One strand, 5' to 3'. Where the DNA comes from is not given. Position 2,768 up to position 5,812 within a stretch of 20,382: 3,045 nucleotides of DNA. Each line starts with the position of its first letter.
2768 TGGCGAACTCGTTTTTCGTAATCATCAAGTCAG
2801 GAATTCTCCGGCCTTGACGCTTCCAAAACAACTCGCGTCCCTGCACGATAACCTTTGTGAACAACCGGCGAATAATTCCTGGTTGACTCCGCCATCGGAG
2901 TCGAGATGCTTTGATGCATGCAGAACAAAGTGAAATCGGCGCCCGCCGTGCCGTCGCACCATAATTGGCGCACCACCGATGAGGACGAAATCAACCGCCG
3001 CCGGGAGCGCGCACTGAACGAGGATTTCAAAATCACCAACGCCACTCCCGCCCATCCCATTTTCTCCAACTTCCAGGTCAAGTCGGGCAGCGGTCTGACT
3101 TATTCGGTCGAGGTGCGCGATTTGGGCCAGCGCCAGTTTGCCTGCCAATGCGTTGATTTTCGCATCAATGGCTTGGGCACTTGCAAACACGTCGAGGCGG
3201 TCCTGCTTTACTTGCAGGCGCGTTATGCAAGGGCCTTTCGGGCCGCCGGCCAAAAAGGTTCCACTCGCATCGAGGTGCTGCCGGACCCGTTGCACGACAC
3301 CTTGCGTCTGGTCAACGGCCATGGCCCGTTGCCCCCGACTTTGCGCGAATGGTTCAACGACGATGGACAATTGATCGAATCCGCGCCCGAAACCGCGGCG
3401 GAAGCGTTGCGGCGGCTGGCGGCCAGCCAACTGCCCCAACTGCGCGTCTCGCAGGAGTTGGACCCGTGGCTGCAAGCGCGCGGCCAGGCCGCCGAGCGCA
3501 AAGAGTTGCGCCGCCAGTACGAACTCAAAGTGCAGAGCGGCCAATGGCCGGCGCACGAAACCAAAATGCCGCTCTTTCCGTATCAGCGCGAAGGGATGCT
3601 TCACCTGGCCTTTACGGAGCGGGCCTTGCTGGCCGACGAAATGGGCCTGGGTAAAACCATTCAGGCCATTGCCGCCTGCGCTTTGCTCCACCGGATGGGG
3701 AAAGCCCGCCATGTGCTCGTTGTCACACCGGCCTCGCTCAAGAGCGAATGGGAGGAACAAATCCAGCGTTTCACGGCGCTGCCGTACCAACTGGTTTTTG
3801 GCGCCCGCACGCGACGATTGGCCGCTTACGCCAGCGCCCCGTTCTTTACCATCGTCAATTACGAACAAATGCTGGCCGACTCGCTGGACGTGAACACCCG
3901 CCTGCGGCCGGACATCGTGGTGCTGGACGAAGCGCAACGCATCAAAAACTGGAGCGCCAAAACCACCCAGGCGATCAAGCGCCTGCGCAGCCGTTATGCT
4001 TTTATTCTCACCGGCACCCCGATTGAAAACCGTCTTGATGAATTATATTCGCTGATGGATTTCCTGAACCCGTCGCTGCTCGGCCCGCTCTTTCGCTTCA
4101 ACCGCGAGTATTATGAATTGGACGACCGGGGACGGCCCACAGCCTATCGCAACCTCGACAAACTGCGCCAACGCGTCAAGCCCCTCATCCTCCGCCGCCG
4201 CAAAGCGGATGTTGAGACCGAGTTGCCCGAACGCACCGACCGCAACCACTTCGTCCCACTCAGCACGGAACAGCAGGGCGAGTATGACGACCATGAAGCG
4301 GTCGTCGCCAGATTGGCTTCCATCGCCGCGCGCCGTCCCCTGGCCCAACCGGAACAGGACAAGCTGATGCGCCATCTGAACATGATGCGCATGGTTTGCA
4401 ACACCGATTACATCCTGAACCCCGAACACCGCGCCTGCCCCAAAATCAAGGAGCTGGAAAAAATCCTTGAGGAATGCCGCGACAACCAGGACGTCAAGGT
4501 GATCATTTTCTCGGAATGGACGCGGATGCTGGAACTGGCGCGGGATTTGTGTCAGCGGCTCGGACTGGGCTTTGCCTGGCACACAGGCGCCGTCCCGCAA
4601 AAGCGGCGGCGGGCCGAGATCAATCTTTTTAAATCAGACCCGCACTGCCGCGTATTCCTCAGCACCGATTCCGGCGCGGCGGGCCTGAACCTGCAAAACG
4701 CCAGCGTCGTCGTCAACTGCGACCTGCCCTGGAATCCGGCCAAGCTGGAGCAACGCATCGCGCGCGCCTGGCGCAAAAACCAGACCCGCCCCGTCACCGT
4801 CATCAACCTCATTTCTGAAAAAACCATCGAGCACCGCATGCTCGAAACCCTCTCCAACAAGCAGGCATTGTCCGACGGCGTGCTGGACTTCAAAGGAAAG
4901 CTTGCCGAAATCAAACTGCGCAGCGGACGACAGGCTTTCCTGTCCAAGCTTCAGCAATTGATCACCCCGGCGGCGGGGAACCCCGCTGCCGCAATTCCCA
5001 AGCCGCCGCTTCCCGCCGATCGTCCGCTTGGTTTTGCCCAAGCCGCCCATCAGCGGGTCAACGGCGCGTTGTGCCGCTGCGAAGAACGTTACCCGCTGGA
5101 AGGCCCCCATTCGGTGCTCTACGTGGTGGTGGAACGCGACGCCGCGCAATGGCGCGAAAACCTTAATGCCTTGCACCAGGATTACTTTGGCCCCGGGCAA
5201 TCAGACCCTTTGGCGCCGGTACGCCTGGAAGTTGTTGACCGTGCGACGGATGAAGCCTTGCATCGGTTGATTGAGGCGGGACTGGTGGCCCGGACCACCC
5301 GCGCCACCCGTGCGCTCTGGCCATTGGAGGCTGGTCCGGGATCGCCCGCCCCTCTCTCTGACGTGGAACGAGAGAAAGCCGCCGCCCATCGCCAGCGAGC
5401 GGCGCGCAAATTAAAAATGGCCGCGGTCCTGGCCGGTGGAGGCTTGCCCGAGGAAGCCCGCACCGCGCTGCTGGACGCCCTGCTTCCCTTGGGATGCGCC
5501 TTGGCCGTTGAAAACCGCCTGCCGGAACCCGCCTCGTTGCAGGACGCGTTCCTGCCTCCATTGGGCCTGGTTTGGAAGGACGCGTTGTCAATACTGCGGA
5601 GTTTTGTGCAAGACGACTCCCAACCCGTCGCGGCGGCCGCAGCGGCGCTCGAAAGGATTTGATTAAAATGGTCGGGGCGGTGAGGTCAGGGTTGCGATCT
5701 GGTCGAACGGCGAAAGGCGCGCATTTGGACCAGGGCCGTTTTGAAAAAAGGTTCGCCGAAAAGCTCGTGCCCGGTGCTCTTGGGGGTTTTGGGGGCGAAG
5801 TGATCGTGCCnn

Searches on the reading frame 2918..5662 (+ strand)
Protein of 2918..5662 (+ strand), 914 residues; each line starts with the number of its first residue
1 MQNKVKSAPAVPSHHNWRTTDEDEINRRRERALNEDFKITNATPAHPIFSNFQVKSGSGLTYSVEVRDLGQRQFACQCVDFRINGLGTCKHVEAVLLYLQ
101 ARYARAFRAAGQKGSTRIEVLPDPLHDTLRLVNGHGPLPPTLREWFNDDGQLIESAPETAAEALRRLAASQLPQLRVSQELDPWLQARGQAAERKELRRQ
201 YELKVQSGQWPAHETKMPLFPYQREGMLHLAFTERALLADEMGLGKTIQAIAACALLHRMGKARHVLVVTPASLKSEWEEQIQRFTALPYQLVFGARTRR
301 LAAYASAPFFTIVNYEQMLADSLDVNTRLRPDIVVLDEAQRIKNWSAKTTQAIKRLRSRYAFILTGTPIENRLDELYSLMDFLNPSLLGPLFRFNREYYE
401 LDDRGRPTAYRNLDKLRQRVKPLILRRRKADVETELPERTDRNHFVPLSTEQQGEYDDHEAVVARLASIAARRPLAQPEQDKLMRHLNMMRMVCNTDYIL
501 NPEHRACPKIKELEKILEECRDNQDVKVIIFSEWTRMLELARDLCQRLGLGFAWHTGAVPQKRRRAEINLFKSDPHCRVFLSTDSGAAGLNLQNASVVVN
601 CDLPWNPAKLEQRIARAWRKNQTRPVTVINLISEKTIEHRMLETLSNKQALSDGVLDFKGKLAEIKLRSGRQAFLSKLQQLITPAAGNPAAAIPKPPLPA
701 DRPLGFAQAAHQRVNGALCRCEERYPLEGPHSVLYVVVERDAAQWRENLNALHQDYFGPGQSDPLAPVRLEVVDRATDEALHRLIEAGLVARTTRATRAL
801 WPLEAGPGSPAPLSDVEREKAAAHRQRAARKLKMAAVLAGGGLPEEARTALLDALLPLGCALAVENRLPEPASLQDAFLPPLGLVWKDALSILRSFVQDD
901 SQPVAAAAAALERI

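Call 8: search_protein_families(library=pfam, proteins=[window:2918-5662:+], max_evalue=0.01)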
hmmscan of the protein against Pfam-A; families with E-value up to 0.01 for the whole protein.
window:2918-5662:+ (914 aa): 5 families
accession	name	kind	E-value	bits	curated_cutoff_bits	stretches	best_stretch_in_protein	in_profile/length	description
PF00176.29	SNF2-rel_dom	-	4.3e-47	161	24.9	1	234-498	13-289/290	SNF2-related domain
PF00271.37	Helicase_C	-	2.7e-24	86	23.5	1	509-620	2-109/110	Helicase conserved C-terminal domain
PF04851.21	ResIII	-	5.5e-08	33.3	22.5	1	217-369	2-163/164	Type III restriction enzyme, res subunit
PF00270.35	DEAD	-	6.7e-06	26.4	26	1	221-371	2-162/167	DEAD/DEAH box helicase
PF13173.12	AAA_14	-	0.0034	17.8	27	0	329-367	61-98/129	AAA domain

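Call 9: search_protein_families(library=ncbifam, proteins=[window:2918-5662:+], max_evalue=0.01)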
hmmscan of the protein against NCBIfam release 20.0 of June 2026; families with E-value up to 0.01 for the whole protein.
window:2918-5662:+ (914 aa): 18 families
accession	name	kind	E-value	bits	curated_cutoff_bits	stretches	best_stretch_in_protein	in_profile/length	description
NF058637.1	helic_SCO1167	equivalog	1.7e-73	248.1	1200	1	214-657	465-911/932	SCO1167/SCO6262 family helicase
NF053675.1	pilus_reg_Snf2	equivalog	2e-64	218.2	1100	1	215-665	581-1017/1029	pilus expression-regulating Snf2 family helicase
NF041790.1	anti-phage_ZorD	equivalog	1.2e-52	179.1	1500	2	315-628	711-1032/1035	type I Zorya anti-phage system protein ZorD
NF038318.1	DISARM_DrmD_b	equivalog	1.1e-36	126.4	950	2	565-657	477-568/868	DISARM system SNF2-like helicase DrmD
NF038317.1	DISARM_DrmD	equivalog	1.9e-36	125.8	610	2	449-648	431-642/1021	DISARM system SNF2-like helicase DrmD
NF041062.1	DpdE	equivalog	4.7e-33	114.2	500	2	498-636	517-660/1048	protein DpdE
NF042964.1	phospholipD_antiphage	equivalog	1.2e-29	103.3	1100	2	499-648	658-818/895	phospholipase D-like domain-containing anti-phage protein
NF003426.0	PRK04914.1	equivalog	8.7e-21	73.9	576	2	233-368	170-316/959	RNA polymerase-associated protein RapA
NF008394.0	PRK11192.1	equivalog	9.8e-08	31.2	507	1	513-621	238-342/441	ATP-dependent RNA helicase SrmB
NF053636.1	DDHlcsCsdAPsy1082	equivalog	2.3e-06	26.4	890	1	513-633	230-348/512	DEAD/DEAH box helicase CsdA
NF053631.1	RNA_helic_CshA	equivalog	3e-06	26.4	646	1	527-648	239-358/434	degradosome RNA helicase CshA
NF008744.0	PRK11776.1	equivalog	3.7e-06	25.8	524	1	509-635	229-349/460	ATP-dependent RNA helicase DbpA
NF053711.1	RNA_heli_RhlE1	exception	4.3e-06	25.7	750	1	517-633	236-349/434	RNA helicase RhlE1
NF002340.1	PRK01297.1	equivalog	4.5e-06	25.7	564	1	520-621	244-344/372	ATP-dependent RNA helicase RhlB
NF003419.0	PRK04837.1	equivalog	0.00016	20.5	588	1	512-622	246-352/424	ATP-dependent RNA helicase RhlB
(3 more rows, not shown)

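Call 11: search_protein_families(library=padloc, proteins=[window:2918-5662:+], max_evalue=0.01)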
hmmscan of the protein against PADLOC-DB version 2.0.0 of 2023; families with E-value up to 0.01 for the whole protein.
window:2918-5662:+ (914 aa): 46 families (the best 25 are shown)
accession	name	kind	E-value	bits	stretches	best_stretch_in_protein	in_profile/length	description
PDLC00633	ZorD1|ZorD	-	1.5e-68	229.8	1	210-656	436-885/908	"SWI2/SNF2 helicase, Mrr-like nuclease"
PDLC02842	DpdE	-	8e-65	217.2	1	221-656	704-1151/1176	DpdE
PDLC02845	DpdE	-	9.9e-64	213.7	1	213-671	838-1288/1293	DpdE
PDLC00632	ZorD1|ZorD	-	1.4e-63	213.2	2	332-665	739-1089/1101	"SWI2/SNF2 helicase, Mrr-like nuclease"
PDLC02850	DpdE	-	2.7e-59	199.1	1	231-658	821-1244/1282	DpdE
PDLC00631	ZorD1|ZorD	-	7e-57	190.9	1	204-654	427-908/1071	"SWI2/SNF2 helicase, Mrr-like nuclease"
PDLC02849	DpdE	-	3.1e-52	175.8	1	215-655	397-832/857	DpdE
PDLC00634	ZorD1|ZorD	-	4.4e-50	168.4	1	219-629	495-934/1208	"SWI2/SNF2 helicase, Mrr-like nuclease"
PDLC00629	ZorD1|ZorD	-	1.9e-49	166.4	1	209-629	474-922/1012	"SWI2/SNF2 helicase, Mrr-like nuclease"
PDLC02851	DpdE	-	3.4e-43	145.6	1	219-662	598-1041/1055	DpdE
PDLC02852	DpdE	-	6.7e-43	144.7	1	220-654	467-855/905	DpdE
PDLC02854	DpdE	-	1.4e-42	143.6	2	315-636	709-1038/1083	DpdE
PDLC02500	BrxHI|BrxHII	-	5.1e-39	132.5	2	476-649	436-602/933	BrxHI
PDLC02627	DrmD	-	3.3e-38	129.4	1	224-653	309-695/748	DrmD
PDLC00628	ZorD1|ZorD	-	1.4e-37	126.9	1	216-633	510-945/1171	"SWI2/SNF2 helicase, Mrr-like nuclease"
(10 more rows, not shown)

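Call 27: find_homologous_proteins(query=window:2918-5662:+, max_evalue=1e-10)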
Query window:2918-5662:+ (914 aa): 7971 proteins with E <= 1e-10 among 8000 candidates; the best 120 are listed.
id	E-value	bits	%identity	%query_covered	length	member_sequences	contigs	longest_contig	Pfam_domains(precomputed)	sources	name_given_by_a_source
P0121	0.0e+0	1938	94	100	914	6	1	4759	PF00270.36,PF00176.30,PF00271.38,PF04851.22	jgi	jgi:hypothetical protein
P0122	0.0e+0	1935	93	100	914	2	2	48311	PF00270.36,PF00176.30,PF00271.38,PF04851.22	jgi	jgi:hypothetical protein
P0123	0.0e+0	1886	91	100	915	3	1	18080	PF00270.36,PF00176.30,PF00271.38,PF04851.22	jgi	jgi:hypothetical protein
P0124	0.0e+0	1879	91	100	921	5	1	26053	PF00270.36,PF00176.30,PF00271.38,PF04851.22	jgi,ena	-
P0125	0.0e+0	1851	89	100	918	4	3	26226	PF00270.36,PF00176.30,PF00271.38,PF04851.22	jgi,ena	jgi:superfamily II DNA or RNA helicase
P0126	0.0e+0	1847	89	100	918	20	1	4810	PF00270.36,PF00176.30,PF00271.38,PF04851.22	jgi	jgi:hypothetical protein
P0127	0.0e+0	1842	88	100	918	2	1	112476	PF00270.36,PF00176.30,PF00271.38,PF04851.22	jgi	-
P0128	0.0e+0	1829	89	100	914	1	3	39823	PF00270.36,PF00176.30,PF00271.38,PF04851.22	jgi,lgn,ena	jgi:superfamily II DNA or RNA helicase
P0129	0.0e+0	1827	89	100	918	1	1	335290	PF00270.36,PF00176.30,PF00271.38,PF04851.22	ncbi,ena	-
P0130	0.0e+0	1797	87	100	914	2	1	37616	PF00270.36,PF00176.30,PF00271.38,PF04851.22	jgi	jgi:hypothetical protein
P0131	0.0e+0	1791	86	100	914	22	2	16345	PF00176.30,PF00271.38,PF04851.22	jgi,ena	jgi:superfamily II DNA or RNA helicase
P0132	0.0e+0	1774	87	99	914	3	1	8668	PF00270.36,PF00176.30,PF00271.38,PF04851.22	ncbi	ncbi:MAG: DEAD/DEAH box helicase [Verrucomicrobiota bacterium]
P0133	0.0e+0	1770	86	100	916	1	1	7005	PF00270.36,PF00176.30,PF00271.38,PF04851.22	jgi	jgi:hypothetical protein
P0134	0.0e+0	1718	88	94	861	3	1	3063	PF00270.36,PF00176.30,PF00271.38,PF04851.22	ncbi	ncbi:MAG: DEAD/DEAH box helicase, partial [Verrucomicrobiota bacterium]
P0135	0.0e+0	1653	87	93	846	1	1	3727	PF00270.36,PF00176.30,PF00271.38,PF04851.22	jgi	jgi:superfamily II DNA or RNA helicase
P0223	0.0e+0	1497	72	99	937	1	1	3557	PF00176.30,PF00271.38,PF04851.22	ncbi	-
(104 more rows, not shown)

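Call 28: find_related_loci(query=window:2918-5662:+, collection=metagenome_contigs, flank=10000)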
Query window:2918-5662:+ (914 aa) in metagenome_contigs; peptide patterns used: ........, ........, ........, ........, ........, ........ (x = any residue, [..] = any of these).
315 stretches matched a pattern; 292 encode a relative of the query (tblastn E <= 1e-3); the best 80 are kept; 80 distinct loci.
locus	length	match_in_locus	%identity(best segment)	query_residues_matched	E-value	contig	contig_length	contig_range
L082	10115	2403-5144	93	1-914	0e+0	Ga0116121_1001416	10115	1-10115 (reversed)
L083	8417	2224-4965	91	1-914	0e+0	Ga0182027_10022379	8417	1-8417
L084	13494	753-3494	91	1-914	0e+0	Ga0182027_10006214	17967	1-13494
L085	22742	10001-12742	88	1-914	0e+0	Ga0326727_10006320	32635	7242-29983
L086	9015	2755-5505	90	1-914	0e+0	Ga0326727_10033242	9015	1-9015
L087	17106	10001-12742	89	1-914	0e+0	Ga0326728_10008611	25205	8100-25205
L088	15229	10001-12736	89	3-914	0e+0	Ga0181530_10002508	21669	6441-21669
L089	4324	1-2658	91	29-914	0e+0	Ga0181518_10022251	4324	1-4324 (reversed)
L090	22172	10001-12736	89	1-914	0e+0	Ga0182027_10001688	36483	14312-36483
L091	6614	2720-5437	88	9-914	0e+0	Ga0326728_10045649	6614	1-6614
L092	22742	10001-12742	85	1-914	0e+0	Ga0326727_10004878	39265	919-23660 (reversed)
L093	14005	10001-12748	77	10-911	0e+0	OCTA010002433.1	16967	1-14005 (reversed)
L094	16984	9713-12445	76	1-914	0e+0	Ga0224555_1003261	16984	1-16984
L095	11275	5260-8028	76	1-911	0e+0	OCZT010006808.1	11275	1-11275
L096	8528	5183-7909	77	10-904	0e+0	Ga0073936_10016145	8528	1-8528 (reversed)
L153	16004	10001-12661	67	2-905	0e+0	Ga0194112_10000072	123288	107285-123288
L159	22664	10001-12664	67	11-909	0e+0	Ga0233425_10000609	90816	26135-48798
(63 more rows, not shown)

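Call 44: search_protein_families(library=pfam, proteins=[L085:8283-9914:+, L085:13218-13784:+, L085:16907-18103:+, L159:12843-14765:+, L159:14949-15872:-, L159:19451-20533:+, L153:12646-13422:+, L153:13413-14177:+], max_evalue=0.001)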
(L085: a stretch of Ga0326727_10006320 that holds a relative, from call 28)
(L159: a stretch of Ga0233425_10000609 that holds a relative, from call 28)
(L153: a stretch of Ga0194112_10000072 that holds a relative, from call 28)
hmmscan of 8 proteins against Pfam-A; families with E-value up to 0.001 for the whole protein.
L085:8283-9914:+ (544 aa): 2 families
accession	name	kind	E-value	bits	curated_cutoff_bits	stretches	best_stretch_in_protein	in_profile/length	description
PF01663.27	Phosphodiest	-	1.3e-37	130.6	23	1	57-331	1-241/342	Type I phosphodiesterase / nucleotide pyrophosphatase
PF00884.28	Sulfatase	-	4.6e-10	39.7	25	1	56-307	2-245/301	Sulfatase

L085:13218-13784:+ (189 aa): 0 families

L085:16907-18103:+ (399 aa): 1 family
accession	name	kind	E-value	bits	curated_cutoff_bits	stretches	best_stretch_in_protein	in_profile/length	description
PF00589.27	Phage_integrase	-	8.3e-21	75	27.1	1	205-370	5-171/172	Phage integrase family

L159:12843-14765:+ (641 aa): 1 family
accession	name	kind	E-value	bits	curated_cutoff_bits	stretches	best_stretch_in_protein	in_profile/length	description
PF04434.22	SWIM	-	1e-05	25.4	19.6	1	64-88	9-37/38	SWIM zinc finger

L159:14949-15872:- (308 aa): 1 family
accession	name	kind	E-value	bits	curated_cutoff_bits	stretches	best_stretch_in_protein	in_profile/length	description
PF20803.2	PaaX_M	-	7e-17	61.7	24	1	138-210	2-74/83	PaaX protein central Cas2-like domain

L159:19451-20533:+ (361 aa): 1 family
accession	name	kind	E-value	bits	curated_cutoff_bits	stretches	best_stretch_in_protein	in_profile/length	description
PF00348.22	polyprenyl_synt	-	1.8e-63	214.6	27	1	62-293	4-238/251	Polyprenyl synthetase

L153:12646-13422:+ (259 aa): 0 families

L153:13413-14177:+ (255 aa): 12 families
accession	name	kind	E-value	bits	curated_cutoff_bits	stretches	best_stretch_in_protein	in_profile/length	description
PF13431.12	TPR_17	-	5.4e-13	48.5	24.4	1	192-222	3-33/34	Tetratricopeptide repeat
PF07719.23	TPR_2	-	1.1e-12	47.4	27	0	168-201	1-34/34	Tetratricopeptide repeat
PF13428.12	TPR_14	-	3.2e-09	37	23.5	1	203-246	2-44/44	Tetratricopeptide repeat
PF13181.12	TPR_8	-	2.1e-08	34.1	25.7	0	205-233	4-32/34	Tetratricopeptide repeat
PF14559.12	TPR_19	-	4.4e-08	33.8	25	1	185-234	8-57/68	Tetratricopeptide repeat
PF13429.12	TPR_15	-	1.4e-07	31.7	26.2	1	168-238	146-216/280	Tetratricopeptide repeat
PF13374.12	TPR_10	-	3e-06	27.5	27.5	0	205-233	5-33/42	Tetratricopeptide repeat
PF13424.12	TPR_12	-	4.9e-06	27.1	30.1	1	167-233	2-76/77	Tetratricopeptide repeat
PF00515.34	TPR_1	-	9.4e-06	25.7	27.8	0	169-201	2-34/34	Tetratricopeptide repeat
PF13176.12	TPR_7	-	3.1e-05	24.2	27.9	0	205-237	2-34/36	Tetratricopeptide repeat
PF13371.12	TPR_9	-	0.00014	22.2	35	0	186-237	13-64/73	Tetratricopeptide repeat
PF13414.12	TPR_11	-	0.00028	21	26.8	0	182-209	8-35/42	TPR repeat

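Call 46: find_related_loci(query=window:2918-5662:+, collection=viral_contigs, flank=10000)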
Query window:2918-5662:+ (914 aa) in viral_contigs; peptide patterns used: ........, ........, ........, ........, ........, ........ (x = any residue, [..] = any of these).
No stretch of DNA in the collection matches any of the patterns.

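Call 49: search_solved_structures(query=window:2918-5662:+, max_evalue=1e-10)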
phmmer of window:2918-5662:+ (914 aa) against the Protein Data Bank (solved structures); distinct sequences matched with E-value up to 1e-10: 86 (the best 60 are shown).
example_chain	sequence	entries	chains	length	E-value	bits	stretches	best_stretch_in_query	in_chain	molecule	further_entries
1z63_A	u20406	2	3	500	9.6e-51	175.8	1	214-656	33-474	Helicase of the snf2/rad54 family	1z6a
5jxr_A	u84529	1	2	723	1.3e-46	162.2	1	236-679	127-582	Chromatin-remodeling complex ATPase-like protein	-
8v4y_W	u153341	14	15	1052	1e-45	159.2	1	235-678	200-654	SWI/SNF-related matrix-associated actin-dependent regulator of chromatin subfamily A membe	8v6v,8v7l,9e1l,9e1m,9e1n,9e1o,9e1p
6ne3_W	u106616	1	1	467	2.9e-45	157.7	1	235-652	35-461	SWI/SNF-related matrix-associated actin-dependent regulator of chromatin subfamily A membe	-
6igm_H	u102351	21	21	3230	1.6e-44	155.2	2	235-508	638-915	Helicase SRCAP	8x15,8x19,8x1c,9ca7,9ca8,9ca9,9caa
7ux9_P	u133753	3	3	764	3.1e-44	154.3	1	155-656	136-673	ATP-dependent DNA helicase DDM1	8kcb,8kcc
8wh5_K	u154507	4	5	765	3.2e-44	154.3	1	155-656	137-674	ATP-dependent DNA helicase DDM1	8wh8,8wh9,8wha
8j90_K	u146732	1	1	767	3.2e-44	154.3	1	155-656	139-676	ATP-dependent DNA helicase DDM1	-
6pwf_K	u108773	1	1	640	3.4e-44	154.2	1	236-679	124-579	chromatin remodeling factor ISWI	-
6jyl_K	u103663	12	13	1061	4.5e-44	153.7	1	206-659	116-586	ISWI chromatin-remodeling complex ATPase ISW1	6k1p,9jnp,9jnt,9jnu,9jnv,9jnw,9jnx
7x3t_V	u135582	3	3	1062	4.5e-44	153.7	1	206-659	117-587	ISWI chromatin-remodeling complex ATPase ISW1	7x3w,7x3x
6iro_L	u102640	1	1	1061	5.1e-44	153.6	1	206-659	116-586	ISWI chromatin-remodeling complex ATPase ISW1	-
9lj2_K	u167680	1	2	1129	5.3e-44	153.5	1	206-659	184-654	ISWI chromatin-remodeling complex ATPase ISW1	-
9z04_A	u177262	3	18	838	9.8e-44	152.6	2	209-456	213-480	Lymphoid-specific helicase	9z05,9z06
8skz_A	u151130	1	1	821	2.1e-42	148.2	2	155-459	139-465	ATP-dependent DNA helicase DDM1,Lymphoid-specific helicase chimera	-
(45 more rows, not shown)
